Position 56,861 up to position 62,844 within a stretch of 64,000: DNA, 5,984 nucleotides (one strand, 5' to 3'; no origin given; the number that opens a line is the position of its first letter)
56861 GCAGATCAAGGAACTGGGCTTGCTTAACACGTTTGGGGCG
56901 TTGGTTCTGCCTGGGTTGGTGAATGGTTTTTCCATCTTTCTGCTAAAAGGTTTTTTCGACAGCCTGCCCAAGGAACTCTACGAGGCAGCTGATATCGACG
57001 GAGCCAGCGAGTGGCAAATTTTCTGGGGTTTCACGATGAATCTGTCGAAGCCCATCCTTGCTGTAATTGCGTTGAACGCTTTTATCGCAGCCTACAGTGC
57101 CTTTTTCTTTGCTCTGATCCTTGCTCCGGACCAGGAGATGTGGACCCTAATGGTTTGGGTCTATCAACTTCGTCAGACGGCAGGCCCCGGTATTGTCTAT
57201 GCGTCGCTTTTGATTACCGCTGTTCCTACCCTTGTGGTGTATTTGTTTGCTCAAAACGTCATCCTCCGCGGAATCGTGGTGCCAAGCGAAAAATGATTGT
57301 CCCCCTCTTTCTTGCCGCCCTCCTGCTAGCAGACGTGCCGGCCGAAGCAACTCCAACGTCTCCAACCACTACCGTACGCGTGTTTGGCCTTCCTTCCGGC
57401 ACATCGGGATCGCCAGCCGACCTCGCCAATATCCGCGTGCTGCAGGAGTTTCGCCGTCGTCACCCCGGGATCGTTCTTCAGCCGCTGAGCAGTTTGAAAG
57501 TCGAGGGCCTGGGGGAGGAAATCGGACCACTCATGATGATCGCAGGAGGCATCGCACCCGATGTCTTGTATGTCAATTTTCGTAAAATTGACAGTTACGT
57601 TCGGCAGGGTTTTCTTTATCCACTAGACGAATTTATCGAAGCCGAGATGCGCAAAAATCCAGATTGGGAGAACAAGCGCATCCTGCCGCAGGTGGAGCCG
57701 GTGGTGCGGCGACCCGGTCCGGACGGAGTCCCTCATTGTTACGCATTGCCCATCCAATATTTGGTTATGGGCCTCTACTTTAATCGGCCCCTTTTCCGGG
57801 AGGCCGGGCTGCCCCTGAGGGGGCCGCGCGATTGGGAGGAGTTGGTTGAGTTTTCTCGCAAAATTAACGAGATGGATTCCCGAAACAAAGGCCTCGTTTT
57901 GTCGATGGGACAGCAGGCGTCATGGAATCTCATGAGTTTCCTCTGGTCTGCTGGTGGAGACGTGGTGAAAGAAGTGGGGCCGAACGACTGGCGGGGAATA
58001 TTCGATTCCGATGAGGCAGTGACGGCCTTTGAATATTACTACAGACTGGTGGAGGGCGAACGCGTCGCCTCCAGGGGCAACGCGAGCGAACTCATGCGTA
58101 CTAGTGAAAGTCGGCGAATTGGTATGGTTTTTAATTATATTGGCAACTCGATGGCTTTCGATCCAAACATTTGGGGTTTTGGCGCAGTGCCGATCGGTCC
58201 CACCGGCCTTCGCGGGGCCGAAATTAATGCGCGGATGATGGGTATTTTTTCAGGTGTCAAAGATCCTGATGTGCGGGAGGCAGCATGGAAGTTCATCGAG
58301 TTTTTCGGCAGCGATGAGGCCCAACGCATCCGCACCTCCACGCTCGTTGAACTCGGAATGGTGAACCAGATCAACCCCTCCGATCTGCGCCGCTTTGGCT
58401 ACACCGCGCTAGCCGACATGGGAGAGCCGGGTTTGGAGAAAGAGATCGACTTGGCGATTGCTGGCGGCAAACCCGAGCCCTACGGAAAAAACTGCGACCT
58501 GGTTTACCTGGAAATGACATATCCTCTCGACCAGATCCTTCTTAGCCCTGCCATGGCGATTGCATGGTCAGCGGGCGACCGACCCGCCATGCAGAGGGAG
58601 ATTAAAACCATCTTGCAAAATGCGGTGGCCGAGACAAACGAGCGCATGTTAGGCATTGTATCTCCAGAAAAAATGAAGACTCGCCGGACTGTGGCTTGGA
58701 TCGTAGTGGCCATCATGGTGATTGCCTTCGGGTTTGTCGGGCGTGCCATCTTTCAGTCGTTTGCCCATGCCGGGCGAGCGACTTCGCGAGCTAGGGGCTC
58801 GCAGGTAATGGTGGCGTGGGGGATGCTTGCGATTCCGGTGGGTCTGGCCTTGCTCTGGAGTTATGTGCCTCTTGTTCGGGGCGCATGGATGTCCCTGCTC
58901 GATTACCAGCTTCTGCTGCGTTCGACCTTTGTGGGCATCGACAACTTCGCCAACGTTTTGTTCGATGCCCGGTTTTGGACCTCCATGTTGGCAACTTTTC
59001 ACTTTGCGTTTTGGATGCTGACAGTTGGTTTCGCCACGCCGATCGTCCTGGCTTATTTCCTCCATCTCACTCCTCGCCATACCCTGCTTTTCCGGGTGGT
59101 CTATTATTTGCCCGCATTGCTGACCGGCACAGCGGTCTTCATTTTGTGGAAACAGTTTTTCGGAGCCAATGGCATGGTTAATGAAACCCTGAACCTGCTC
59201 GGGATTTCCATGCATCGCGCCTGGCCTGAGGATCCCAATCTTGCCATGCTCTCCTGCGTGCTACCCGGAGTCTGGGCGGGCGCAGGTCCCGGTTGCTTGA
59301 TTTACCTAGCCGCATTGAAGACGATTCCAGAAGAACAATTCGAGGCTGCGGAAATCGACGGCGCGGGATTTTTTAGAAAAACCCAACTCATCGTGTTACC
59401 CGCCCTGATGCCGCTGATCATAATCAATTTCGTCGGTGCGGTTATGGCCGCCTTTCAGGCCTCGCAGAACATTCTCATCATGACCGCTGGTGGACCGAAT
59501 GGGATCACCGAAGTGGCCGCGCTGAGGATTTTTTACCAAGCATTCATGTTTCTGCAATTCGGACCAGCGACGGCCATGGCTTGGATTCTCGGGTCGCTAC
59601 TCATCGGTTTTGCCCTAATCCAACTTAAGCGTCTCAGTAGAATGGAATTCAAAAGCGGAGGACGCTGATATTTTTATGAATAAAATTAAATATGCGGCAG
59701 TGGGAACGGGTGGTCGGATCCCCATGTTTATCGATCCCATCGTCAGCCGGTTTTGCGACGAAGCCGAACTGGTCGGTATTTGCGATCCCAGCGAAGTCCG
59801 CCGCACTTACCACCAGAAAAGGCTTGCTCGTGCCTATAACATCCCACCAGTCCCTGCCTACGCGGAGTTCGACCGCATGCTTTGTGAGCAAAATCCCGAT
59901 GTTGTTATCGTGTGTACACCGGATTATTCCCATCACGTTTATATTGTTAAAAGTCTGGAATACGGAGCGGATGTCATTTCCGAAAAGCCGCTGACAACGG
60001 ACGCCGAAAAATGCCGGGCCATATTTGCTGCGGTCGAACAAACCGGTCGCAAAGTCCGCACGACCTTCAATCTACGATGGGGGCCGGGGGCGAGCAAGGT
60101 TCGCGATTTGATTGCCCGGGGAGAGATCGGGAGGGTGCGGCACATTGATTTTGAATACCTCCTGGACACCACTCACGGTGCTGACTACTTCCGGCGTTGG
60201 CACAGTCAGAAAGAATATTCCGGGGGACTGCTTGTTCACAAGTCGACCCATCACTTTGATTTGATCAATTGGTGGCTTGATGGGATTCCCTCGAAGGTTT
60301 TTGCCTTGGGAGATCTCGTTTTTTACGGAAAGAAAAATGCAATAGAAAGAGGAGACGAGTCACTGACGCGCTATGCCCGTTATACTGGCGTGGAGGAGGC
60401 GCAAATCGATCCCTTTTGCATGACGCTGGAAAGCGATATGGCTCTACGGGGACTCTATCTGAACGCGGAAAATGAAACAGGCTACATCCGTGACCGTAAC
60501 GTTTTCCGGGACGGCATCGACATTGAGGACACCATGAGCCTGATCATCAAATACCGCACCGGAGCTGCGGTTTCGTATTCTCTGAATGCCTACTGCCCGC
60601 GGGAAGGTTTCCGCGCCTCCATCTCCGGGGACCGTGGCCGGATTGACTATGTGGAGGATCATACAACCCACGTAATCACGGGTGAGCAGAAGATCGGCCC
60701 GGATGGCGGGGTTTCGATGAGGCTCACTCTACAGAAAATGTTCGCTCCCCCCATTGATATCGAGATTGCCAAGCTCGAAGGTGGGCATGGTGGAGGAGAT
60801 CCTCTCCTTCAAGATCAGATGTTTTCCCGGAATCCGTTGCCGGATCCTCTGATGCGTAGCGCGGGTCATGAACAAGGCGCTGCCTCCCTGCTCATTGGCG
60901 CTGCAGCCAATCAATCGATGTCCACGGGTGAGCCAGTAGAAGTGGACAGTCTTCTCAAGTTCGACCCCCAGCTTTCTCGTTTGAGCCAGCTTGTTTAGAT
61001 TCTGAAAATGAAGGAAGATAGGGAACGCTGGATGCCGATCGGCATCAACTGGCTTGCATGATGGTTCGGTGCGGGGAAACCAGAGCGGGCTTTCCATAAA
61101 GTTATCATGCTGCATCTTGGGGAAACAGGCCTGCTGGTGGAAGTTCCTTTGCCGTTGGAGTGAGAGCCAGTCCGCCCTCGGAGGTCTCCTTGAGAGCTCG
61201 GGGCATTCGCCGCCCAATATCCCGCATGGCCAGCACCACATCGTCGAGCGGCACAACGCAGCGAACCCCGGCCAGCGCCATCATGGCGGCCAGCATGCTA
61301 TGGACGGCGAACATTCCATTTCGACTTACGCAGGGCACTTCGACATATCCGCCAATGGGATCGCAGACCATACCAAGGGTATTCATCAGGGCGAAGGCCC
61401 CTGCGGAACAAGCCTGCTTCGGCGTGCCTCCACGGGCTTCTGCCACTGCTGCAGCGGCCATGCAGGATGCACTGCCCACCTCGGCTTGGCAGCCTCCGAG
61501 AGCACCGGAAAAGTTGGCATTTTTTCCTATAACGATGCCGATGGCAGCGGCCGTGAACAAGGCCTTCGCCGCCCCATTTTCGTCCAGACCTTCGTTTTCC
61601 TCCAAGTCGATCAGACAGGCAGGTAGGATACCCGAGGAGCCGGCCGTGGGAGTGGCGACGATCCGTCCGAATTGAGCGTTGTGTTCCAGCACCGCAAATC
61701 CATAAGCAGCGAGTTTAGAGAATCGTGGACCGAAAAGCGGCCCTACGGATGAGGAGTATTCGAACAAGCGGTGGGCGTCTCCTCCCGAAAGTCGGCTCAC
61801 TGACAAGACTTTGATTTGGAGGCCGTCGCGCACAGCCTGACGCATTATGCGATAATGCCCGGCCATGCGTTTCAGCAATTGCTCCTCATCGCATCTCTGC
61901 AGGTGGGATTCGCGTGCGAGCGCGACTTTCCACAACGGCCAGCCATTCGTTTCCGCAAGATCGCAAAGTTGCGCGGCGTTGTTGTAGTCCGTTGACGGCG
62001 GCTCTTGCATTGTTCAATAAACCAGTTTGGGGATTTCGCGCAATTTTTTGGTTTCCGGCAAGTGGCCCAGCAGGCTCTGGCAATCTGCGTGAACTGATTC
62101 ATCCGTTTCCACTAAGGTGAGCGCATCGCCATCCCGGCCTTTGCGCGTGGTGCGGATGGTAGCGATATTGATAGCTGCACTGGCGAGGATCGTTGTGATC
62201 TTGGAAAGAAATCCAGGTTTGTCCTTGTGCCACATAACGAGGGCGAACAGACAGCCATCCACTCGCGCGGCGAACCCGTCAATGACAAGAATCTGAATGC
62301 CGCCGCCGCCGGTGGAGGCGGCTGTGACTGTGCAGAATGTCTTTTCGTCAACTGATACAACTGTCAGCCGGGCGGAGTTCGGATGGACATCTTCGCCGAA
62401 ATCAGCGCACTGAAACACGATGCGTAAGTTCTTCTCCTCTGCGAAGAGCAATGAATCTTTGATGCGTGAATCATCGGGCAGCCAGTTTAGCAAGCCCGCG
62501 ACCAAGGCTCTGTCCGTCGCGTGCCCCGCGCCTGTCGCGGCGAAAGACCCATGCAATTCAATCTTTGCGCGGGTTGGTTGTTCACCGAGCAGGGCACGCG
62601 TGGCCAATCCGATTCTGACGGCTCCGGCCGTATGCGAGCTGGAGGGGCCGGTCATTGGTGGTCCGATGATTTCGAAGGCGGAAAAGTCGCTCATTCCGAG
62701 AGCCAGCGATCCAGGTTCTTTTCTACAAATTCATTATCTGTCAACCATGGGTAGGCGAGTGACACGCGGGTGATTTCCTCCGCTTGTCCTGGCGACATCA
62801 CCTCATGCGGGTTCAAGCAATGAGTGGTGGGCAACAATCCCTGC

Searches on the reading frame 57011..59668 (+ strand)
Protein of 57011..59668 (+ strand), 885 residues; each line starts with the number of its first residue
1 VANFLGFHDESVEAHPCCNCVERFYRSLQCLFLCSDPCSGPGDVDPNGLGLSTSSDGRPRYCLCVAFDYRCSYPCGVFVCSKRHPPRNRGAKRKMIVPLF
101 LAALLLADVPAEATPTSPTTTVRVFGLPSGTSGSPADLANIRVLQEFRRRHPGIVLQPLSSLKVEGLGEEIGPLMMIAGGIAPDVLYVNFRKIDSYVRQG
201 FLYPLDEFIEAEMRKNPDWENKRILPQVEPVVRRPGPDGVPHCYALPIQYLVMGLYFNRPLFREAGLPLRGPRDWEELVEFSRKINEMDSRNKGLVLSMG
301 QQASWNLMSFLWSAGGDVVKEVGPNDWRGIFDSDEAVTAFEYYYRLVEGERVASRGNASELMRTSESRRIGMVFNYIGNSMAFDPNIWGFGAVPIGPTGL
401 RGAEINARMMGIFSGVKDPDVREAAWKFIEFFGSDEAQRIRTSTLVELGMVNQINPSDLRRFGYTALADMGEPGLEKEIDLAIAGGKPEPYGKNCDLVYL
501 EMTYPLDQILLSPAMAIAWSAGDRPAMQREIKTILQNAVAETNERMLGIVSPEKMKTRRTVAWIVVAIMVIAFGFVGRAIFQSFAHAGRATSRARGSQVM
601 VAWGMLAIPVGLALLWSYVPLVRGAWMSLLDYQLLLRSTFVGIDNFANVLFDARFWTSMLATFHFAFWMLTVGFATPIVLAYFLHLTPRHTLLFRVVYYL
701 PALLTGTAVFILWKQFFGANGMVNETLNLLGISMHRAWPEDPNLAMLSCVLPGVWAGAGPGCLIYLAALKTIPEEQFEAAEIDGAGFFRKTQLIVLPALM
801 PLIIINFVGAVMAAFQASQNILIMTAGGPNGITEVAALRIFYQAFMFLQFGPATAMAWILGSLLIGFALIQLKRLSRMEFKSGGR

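Call 75: search_protein_families(library=pfam, proteins=[window:57011-59668:+], max_evalue=0.0001)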
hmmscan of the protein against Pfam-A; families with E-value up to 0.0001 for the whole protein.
window:57011-59668:+ (885 aa): 3 families
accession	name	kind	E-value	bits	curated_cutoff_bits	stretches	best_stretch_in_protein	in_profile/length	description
PF01547.30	SBP_bac_1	-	2.6e-28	100.3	26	1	145-438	15-306/307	Bacterial extracellular solute-binding protein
PF13416.11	SBP_bac_8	-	9.6e-13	49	27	1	177-440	32-251/279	Bacterial extracellular solute-binding protein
PF00528.27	BPD_transp_1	-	1.8e-07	31.5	26.4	1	693-868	23-172/184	Binding-protein-dependent transport system inner membrane component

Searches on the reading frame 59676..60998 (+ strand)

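Call 75: search_protein_families(library=pfam, proteins=[window:59676-60998:+], max_evalue=0.0001)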
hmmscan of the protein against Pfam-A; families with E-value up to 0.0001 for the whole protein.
window:59676-60998:+ (440 aa): 4 families
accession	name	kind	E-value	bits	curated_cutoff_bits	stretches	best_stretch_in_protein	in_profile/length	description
PF02894.22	GFO_IDH_MocA_C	-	4e-24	86.1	22.9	1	143-423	1-218/218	Oxidoreductase family, C-terminal alpha/beta domain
PF01408.29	GFO_IDH_MocA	-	2.6e-20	73.8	24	1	4-129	1-118/120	Oxidoreductase family, NAD-binding Rossmann fold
PF22725.1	GFO_IDH_MocA_C3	-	1.6e-17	64.1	27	1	141-214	3-74/124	GFO/IDH/MocA C-terminal domain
PF03447.22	NAD_binding_3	-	3.9e-06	28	24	1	29-128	21-114/116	Homoserine dehydrogenase, NAD binding domain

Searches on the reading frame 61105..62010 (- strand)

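Call 75: search_protein_families(library=pfam, proteins=[window:61105-62010:-], max_evalue=0.0001)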
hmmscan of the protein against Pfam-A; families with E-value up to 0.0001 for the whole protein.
window:61105-62010:- (301 aa): 1 family
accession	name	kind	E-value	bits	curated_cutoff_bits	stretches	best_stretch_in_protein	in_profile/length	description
PF03313.21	SDH_alpha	-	2.4e-72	244.2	26.4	1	23-282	3-260/260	Serine dehydratase alpha chain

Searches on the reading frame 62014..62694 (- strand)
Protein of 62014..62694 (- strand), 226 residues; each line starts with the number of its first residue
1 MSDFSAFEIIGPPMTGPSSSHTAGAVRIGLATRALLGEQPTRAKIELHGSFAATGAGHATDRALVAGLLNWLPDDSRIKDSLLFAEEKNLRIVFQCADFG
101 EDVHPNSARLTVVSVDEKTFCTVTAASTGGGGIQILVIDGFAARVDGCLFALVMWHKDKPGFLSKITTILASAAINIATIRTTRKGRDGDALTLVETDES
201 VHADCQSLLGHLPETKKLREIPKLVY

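Call 75: search_protein_families(library=pfam, proteins=[window:62014-62694:-], max_evalue=0.0001)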
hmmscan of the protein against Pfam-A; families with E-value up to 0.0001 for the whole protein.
window:62014-62694:- (226 aa): 3 families
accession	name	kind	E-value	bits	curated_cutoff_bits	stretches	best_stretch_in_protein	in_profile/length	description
PF03315.21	SDH_beta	-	1.2e-16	61.8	26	1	15-133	10-150/155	Serine dehydratase beta chain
PF01842.31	ACT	-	2e-08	34.3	27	1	152-200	3-52/66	ACT domain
PF22629.2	ACT_AHAS_ss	-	3e-05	24.5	27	1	153-199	2-50/67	AHAS small subunit-like ACT domain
